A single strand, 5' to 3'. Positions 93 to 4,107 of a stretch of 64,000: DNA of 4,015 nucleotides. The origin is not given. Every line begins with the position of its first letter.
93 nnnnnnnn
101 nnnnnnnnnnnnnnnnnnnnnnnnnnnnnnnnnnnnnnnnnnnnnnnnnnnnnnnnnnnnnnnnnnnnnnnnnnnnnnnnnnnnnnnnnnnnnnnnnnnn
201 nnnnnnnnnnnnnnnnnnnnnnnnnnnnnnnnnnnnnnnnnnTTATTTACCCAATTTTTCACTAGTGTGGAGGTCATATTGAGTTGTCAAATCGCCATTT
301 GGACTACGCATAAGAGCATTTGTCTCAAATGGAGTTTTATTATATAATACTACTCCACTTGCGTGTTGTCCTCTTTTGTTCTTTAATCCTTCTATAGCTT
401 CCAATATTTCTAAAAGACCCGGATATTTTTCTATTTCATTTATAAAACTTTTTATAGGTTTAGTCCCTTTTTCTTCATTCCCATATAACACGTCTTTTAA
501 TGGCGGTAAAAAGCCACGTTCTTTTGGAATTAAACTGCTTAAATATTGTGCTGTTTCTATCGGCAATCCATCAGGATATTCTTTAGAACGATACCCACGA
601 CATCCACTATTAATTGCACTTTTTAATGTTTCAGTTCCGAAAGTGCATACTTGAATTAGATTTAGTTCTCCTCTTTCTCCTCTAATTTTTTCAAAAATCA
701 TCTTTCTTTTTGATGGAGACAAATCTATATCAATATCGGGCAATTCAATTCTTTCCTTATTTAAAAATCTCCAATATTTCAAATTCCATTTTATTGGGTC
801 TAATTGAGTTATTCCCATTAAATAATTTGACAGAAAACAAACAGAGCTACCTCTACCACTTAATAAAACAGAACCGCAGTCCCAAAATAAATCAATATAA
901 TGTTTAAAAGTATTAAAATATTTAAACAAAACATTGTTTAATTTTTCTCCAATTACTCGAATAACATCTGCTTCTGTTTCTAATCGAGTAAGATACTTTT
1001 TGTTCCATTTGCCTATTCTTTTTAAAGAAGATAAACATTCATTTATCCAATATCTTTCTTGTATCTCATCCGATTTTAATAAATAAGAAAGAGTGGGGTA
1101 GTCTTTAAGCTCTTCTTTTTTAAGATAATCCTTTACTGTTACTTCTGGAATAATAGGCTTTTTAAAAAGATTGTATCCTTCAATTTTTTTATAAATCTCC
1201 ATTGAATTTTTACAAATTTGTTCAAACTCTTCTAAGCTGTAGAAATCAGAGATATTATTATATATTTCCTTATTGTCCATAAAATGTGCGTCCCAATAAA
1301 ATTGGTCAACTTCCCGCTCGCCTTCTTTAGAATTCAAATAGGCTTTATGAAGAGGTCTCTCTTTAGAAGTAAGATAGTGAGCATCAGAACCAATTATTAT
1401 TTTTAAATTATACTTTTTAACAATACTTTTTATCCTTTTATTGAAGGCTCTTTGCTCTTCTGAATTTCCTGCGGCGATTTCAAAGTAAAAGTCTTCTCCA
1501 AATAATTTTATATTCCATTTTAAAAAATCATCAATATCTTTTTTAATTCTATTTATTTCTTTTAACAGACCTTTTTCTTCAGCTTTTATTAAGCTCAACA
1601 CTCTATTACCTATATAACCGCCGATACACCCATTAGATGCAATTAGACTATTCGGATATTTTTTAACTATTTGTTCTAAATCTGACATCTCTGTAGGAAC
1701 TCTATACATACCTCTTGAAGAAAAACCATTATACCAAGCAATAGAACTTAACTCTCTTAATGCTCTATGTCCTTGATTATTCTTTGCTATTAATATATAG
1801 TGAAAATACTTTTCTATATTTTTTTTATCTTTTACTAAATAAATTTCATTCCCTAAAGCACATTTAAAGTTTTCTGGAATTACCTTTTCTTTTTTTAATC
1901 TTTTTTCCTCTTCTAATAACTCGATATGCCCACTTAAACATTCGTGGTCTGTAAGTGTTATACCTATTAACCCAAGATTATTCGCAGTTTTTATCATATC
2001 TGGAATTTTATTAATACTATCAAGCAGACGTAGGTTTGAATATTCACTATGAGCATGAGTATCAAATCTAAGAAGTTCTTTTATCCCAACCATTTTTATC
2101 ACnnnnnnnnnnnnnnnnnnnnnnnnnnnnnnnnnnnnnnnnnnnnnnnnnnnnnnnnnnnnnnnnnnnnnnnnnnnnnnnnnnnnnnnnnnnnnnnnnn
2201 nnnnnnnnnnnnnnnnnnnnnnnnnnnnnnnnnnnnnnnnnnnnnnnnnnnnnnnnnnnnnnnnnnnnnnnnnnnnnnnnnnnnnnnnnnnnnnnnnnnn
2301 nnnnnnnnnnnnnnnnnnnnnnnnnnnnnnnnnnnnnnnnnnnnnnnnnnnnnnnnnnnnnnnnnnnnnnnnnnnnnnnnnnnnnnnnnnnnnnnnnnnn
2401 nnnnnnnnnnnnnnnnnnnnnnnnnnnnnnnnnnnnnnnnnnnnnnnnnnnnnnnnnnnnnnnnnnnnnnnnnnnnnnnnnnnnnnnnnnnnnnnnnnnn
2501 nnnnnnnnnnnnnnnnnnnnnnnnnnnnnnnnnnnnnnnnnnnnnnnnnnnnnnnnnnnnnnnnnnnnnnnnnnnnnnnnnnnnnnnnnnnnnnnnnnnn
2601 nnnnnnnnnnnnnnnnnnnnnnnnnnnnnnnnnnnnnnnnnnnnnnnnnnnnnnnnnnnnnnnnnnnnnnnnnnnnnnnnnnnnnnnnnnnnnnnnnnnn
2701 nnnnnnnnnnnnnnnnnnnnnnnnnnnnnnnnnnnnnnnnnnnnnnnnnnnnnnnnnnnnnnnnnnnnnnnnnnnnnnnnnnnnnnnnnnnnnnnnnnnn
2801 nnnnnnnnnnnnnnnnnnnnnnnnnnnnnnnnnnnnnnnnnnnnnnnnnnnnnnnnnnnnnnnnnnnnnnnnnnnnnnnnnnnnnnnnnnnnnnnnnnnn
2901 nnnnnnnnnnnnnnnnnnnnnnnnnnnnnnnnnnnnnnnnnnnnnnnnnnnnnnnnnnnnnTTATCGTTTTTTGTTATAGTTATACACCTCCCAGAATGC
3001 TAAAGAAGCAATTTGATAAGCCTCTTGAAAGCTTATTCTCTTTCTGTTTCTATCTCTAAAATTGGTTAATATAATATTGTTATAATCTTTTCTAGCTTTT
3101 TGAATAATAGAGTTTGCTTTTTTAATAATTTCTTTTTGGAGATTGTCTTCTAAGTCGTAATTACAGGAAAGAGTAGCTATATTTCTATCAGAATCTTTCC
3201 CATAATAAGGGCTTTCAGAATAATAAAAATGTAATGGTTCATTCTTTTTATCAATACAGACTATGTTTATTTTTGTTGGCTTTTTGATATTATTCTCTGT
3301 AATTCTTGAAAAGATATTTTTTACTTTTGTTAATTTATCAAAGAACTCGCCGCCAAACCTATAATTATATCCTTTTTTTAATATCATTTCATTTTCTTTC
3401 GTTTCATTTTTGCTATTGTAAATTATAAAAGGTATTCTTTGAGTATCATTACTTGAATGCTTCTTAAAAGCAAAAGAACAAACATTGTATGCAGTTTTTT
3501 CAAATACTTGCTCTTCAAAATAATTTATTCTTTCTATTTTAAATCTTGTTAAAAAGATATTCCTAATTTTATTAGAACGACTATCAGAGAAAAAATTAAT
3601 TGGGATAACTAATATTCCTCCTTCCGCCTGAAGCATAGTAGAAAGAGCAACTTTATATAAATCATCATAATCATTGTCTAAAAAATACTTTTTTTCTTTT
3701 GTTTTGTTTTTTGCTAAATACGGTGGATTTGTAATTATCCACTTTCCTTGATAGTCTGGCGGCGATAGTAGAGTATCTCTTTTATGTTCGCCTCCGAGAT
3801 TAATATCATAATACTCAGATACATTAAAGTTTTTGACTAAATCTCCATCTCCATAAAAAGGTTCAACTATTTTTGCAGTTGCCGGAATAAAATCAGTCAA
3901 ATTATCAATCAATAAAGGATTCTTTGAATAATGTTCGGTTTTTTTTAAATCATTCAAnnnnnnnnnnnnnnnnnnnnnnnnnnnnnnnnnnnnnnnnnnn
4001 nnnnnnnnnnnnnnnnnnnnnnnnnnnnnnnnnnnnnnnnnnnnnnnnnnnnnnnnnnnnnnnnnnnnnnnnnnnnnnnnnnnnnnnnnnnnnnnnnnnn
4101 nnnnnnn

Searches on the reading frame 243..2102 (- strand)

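Call 90: search_protein_families(library=phrogs, proteins=[window:243-2102:-], max_evalue=0.00001)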
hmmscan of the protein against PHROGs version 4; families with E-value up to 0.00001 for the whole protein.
window:243-2102:- (619 aa): 6 families
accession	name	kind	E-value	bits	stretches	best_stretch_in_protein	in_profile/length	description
phrog_405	-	DNA, RNA and nucleotide metabolism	3.5e-127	426.9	1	12-618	44-592/1190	DNA polymerase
phrog_7513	-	unknown function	8.6e-111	372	1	15-456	14-453/461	-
phrog_21652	-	DNA, RNA and nucleotide metabolism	1.4e-42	146.9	1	424-618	41-228/476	DNA polymerase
phrog_12219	-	DNA, RNA and nucleotide metabolism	1.6e-31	110.4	1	454-618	1-158/823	DNA polymerase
phrog_11165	-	DNA, RNA and nucleotide metabolism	1.2e-14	54.3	1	360-509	30-173/782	DNA polymerase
phrog_13169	-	DNA, RNA and nucleotide metabolism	2.2e-08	34.4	0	364-453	332-415/463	DNA polymerase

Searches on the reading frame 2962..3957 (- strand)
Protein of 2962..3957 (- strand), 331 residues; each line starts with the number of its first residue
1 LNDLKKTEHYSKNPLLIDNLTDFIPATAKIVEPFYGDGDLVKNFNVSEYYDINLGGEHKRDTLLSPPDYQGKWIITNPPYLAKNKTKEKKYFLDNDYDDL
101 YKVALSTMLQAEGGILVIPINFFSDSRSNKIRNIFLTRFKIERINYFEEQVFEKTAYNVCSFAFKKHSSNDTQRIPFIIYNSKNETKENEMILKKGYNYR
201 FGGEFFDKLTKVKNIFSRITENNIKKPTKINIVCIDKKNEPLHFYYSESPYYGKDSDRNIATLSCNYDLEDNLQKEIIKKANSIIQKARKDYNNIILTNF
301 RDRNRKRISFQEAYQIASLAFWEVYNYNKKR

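Call 90: search_protein_families(library=phrogs, proteins=[window:2962-3957:-], max_evalue=0.00001)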
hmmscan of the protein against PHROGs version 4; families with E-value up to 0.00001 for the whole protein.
window:2962-3957:- (331 aa): 2 families
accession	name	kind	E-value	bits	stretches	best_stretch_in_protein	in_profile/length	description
phrog_18657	-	other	7.7e-11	42.6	1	22-313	28-298/325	DNA methyltransferase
phrog_799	-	other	6.4e-08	33.2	1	5-84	210-297/458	DNA methyltransferase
